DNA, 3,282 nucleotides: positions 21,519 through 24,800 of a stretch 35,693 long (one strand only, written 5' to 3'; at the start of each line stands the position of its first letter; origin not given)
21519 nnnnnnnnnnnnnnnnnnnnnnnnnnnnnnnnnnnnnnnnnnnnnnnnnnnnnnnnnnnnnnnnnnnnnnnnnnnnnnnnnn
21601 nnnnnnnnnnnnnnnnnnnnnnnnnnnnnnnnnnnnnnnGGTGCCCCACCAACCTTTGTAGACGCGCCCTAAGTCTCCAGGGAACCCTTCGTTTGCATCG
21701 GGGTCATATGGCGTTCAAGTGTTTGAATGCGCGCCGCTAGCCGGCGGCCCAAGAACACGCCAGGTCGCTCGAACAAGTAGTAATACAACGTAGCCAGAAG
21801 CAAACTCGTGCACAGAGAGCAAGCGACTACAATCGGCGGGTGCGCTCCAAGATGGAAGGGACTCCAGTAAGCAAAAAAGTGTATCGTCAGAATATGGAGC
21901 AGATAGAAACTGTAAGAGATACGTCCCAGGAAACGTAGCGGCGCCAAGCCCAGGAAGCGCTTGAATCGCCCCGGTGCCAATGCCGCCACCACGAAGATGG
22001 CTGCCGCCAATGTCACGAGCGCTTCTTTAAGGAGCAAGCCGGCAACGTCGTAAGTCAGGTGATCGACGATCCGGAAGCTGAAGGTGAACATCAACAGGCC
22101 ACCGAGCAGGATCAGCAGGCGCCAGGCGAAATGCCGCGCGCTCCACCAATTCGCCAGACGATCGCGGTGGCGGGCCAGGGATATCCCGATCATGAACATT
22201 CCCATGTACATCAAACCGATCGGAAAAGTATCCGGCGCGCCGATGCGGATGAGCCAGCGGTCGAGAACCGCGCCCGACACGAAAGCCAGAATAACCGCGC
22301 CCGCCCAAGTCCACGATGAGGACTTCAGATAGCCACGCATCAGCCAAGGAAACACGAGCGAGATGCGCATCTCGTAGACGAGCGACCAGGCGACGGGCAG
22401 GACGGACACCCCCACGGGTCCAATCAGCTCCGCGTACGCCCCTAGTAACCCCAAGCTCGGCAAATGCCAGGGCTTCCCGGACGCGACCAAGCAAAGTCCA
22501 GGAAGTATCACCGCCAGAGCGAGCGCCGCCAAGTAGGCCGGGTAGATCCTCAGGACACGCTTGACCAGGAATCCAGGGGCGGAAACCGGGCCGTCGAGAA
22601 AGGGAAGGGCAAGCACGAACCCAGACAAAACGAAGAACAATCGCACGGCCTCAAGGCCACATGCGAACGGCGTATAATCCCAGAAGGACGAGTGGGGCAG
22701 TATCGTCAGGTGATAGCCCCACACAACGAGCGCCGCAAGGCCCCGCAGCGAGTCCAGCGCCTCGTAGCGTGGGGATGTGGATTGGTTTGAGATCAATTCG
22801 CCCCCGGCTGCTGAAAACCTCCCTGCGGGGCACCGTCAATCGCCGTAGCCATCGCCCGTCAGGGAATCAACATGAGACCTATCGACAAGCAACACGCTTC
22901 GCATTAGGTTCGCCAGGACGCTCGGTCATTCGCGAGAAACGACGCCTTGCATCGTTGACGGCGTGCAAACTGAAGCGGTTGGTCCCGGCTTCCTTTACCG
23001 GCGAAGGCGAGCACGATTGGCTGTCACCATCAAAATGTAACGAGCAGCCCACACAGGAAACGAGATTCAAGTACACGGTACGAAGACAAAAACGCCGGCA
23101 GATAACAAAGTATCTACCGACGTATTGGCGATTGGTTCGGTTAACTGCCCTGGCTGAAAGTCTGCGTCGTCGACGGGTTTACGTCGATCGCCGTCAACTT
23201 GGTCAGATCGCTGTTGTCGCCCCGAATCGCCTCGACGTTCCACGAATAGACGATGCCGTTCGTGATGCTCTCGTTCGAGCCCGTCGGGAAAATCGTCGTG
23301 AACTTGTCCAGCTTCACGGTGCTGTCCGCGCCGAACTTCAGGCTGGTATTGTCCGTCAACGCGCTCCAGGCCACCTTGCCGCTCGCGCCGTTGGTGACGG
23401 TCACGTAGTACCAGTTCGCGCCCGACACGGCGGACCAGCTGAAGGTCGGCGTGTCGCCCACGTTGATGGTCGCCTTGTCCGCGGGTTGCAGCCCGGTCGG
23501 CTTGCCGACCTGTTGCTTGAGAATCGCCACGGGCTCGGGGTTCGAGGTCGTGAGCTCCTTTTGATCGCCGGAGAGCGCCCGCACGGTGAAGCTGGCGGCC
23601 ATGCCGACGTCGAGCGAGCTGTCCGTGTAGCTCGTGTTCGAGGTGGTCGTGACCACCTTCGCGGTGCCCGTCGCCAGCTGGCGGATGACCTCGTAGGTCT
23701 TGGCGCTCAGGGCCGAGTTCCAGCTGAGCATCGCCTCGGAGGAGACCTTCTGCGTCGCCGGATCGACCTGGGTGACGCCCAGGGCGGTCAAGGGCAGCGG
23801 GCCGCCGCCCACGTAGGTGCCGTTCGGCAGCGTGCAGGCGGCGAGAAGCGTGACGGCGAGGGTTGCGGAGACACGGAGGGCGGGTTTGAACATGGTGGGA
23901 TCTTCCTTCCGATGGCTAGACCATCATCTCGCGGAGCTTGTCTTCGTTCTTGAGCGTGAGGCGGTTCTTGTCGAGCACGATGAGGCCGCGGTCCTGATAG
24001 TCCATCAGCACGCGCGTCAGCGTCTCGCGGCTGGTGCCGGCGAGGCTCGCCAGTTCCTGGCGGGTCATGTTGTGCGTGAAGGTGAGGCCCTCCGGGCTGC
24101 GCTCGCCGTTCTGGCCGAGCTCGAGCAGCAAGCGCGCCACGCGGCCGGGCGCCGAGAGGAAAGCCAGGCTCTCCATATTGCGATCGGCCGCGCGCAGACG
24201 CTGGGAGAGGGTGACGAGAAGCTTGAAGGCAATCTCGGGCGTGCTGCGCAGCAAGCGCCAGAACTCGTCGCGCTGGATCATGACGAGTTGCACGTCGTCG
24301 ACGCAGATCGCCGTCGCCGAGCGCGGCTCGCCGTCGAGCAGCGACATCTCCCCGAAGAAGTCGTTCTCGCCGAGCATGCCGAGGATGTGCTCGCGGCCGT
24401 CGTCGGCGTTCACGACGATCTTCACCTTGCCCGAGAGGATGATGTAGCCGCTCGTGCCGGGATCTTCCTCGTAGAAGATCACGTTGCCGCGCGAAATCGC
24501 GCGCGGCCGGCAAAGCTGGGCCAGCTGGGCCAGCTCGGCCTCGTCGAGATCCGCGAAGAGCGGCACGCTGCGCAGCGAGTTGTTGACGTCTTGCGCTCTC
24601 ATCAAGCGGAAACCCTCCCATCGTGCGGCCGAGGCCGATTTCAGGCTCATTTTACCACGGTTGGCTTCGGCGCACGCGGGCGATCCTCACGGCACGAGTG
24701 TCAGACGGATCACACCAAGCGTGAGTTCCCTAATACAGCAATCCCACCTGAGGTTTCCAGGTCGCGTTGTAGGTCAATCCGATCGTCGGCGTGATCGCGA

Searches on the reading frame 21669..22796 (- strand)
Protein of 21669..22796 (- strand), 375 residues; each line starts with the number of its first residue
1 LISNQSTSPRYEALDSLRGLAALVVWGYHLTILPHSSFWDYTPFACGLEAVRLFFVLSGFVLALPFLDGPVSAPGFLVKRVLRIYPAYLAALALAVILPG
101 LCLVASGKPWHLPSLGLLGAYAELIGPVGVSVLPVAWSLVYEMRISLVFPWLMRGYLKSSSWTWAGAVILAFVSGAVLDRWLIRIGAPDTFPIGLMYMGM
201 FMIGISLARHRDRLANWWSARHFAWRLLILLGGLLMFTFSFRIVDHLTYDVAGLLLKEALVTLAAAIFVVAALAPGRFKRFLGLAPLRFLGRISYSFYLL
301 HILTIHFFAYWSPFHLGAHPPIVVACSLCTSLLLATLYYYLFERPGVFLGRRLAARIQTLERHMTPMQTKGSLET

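Call 19: search_protein_families(library=pfam, proteins=[window:21669-22796:-], max_evalue=0.001)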
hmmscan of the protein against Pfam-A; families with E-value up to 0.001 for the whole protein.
window:21669-22796:- (375 aa): 1 family
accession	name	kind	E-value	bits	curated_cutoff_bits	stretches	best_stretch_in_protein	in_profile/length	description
PF01757.29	Acyl_transf_3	-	3.1e-34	118.9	31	1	12-339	2-325/326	Acyltransferase domain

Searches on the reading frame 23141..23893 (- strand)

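Call 60: search_protein_families(library=pfam, proteins=[window:23141-23893:-], max_evalue=0.001)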
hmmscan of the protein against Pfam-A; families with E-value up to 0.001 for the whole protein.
window:23141-23893:- (250 aa): 1 family
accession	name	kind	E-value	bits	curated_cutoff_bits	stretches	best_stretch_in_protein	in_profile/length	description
PF21910.2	GH85_C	-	1.4e-05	25.9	27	1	50-89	15-54/95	GH85 endohexosaminidases, C-terminal domain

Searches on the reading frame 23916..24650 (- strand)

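Call 60: search_protein_families(library=pfam, proteins=[window:23916-24650:-], max_evalue=0.001)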
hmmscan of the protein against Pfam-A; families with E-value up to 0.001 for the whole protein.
window:23916-24650:- (244 aa): 4 families
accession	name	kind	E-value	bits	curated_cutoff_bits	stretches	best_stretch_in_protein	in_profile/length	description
PF00027.35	cNMP_binding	-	4.2e-26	91.2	27.5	1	50-136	2-88/89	Cyclic nucleotide-binding domain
PF13545.12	HTH_Crp_2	-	2.6e-18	66.2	27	1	169-242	1-70/70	Crp-like helix-turn-helix domain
PF00325.26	Crp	-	1.1e-07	31.8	21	1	195-224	3-32/32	Bacterial regulatory proteins, crp family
PF25213.1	HVO_A0261_N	-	0.00017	21.9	35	1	194-228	24-58/86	HVO_A0261 N-terminal domain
